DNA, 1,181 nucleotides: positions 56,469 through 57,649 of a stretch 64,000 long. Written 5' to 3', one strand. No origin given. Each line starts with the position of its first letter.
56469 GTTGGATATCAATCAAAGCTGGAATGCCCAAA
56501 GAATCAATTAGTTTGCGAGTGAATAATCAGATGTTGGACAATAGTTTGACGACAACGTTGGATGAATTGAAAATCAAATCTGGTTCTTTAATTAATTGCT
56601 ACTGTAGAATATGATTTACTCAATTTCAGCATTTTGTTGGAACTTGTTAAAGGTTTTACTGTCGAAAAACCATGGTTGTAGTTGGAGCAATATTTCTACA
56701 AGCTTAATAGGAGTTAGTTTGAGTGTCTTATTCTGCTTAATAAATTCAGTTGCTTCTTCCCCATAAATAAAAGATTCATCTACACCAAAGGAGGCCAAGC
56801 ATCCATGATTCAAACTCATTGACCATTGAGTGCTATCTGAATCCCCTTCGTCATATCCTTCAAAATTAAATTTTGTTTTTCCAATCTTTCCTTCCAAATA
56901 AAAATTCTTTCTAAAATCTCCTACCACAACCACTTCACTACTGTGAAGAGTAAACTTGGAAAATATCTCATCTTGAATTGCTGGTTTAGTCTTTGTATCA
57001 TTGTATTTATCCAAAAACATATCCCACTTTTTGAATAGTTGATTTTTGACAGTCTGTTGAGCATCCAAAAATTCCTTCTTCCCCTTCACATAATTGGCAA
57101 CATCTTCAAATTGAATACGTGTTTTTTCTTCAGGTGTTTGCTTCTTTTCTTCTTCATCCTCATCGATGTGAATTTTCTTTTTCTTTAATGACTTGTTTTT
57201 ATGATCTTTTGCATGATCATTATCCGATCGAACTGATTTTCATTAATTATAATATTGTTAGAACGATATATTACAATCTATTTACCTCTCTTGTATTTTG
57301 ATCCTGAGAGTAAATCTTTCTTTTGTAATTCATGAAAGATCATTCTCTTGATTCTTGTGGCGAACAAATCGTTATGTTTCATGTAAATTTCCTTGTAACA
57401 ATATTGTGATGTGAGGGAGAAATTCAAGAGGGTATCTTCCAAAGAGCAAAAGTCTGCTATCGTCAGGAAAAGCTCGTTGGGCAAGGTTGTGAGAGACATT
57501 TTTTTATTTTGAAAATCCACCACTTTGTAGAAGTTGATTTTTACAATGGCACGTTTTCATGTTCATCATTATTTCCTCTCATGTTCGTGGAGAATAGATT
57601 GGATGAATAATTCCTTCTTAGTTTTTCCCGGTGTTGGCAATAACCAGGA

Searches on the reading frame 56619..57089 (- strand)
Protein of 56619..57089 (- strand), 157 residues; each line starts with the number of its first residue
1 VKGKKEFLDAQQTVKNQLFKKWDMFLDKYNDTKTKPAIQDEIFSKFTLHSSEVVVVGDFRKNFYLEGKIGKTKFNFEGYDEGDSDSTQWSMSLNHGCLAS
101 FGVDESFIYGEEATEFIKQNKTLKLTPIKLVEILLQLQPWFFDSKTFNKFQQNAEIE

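Call 19: search_protein_families(library=pfam, proteins=[window:56619-57089:-], max_evalue=1)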
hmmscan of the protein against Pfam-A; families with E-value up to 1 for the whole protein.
window:56619-57089:- (157 aa): 0 families

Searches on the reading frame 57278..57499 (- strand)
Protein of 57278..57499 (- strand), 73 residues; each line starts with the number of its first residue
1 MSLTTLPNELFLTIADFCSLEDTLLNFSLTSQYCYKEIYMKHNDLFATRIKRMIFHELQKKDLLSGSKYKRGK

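Call 19: search_protein_families(library=pfam, proteins=[window:57278-57499:-], max_evalue=1)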
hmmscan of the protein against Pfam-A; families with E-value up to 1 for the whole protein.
window:57278-57499:- (73 aa): 3 families
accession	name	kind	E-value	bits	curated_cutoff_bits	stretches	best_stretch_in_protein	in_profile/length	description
PF00646.38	F-box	-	0.0016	18.8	20.5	1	5-35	3-32/43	F-box domain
PF12937.12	F-box-like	-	0.0028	17.8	24.3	1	4-32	2-29/47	F-box-like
PF02366.24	PMT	-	0.065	13.2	22.7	1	9-41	125-157/245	Dolichyl-phosphate-mannose-protein mannosyltransferase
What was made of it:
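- Checked: The exon at 57278..57499 scores 18.8 bits for F-box, below the 20.5 cut-off (call 19).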
